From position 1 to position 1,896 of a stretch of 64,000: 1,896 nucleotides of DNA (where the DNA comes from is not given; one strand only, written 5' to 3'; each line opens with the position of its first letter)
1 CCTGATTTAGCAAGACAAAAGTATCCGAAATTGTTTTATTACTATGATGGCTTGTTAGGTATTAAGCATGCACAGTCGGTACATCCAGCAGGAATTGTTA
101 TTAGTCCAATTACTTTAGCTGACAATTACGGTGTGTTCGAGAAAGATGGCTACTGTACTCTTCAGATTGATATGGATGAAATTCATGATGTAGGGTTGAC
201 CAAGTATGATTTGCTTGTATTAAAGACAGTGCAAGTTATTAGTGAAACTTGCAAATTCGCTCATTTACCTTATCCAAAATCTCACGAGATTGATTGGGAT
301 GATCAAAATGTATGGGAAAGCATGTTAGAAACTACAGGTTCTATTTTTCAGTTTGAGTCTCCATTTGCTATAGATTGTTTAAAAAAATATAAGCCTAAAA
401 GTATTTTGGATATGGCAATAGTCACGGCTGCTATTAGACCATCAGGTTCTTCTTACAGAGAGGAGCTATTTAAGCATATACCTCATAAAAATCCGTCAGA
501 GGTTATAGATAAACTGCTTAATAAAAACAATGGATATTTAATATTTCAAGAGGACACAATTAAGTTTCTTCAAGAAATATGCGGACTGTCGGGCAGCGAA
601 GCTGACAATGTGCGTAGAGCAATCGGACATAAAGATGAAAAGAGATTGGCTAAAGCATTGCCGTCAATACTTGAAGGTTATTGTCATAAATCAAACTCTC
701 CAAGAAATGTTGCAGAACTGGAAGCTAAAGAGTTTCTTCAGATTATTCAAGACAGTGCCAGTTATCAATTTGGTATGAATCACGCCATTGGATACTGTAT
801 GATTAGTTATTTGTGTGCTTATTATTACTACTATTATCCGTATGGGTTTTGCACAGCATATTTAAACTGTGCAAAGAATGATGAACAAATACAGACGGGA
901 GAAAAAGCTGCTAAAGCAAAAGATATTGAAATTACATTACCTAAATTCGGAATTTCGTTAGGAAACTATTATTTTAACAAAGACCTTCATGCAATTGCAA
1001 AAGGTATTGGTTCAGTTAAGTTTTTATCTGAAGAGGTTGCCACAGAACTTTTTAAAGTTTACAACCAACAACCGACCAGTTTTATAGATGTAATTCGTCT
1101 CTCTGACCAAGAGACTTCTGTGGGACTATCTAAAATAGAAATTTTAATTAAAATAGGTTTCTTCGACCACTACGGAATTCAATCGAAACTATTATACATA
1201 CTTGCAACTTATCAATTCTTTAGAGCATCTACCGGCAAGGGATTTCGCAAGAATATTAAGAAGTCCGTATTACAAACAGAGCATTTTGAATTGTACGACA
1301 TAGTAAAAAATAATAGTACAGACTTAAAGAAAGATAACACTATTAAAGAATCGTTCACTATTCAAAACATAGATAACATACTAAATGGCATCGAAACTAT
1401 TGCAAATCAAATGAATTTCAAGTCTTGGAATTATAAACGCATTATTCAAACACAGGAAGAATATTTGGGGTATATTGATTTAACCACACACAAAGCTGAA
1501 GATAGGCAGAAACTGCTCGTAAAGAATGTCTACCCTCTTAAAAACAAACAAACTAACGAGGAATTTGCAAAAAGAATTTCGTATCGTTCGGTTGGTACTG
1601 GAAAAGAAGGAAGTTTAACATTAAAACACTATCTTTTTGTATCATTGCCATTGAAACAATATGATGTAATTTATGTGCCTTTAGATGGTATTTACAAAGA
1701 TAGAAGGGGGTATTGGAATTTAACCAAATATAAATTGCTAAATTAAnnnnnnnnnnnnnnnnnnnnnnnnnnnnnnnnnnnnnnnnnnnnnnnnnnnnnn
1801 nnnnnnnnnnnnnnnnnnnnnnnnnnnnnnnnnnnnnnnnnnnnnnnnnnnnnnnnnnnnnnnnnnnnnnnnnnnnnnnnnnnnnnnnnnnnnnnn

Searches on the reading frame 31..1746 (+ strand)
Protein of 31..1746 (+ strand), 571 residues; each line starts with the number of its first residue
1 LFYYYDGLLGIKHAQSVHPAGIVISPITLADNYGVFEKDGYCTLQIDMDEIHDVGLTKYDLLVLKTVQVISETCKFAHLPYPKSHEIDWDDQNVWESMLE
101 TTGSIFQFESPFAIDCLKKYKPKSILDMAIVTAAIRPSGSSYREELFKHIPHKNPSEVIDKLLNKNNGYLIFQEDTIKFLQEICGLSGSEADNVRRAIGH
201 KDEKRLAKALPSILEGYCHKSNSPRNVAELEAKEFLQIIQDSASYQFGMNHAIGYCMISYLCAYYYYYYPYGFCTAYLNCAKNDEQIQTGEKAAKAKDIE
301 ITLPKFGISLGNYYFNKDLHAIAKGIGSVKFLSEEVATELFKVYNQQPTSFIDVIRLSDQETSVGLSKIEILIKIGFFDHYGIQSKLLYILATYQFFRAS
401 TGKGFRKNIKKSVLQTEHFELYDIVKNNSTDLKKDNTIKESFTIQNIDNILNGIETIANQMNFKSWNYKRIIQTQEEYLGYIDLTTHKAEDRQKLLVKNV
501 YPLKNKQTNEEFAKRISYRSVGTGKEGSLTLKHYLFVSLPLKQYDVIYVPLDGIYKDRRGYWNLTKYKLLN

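Call 70: search_protein_families(library=phrogs, proteins=[window:31-1746:+], max_evalue=0.00001)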
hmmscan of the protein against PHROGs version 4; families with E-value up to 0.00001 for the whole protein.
window:31-1746:+ (571 aa): 6 families
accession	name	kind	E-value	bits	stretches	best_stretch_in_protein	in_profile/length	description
phrog_405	-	DNA, RNA and nucleotide metabolism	8.8e-92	309.7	1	4-508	540-1019/1190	DNA polymerase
phrog_12219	-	DNA, RNA and nucleotide metabolism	2.9e-34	119.5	1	1-450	103-590/823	DNA polymerase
phrog_11165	-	DNA, RNA and nucleotide metabolism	2.2e-33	116.3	1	10-350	224-581/782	DNA polymerase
phrog_11119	-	DNA, RNA and nucleotide metabolism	5.8e-14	53.3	1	299-493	25-205/299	DNA polymerase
phrog_21652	-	DNA, RNA and nucleotide metabolism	7.4e-14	52.2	1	10-216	182-427/476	DNA polymerase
phrog_4335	-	unknown function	2e-09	38.1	1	230-345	16-130/421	-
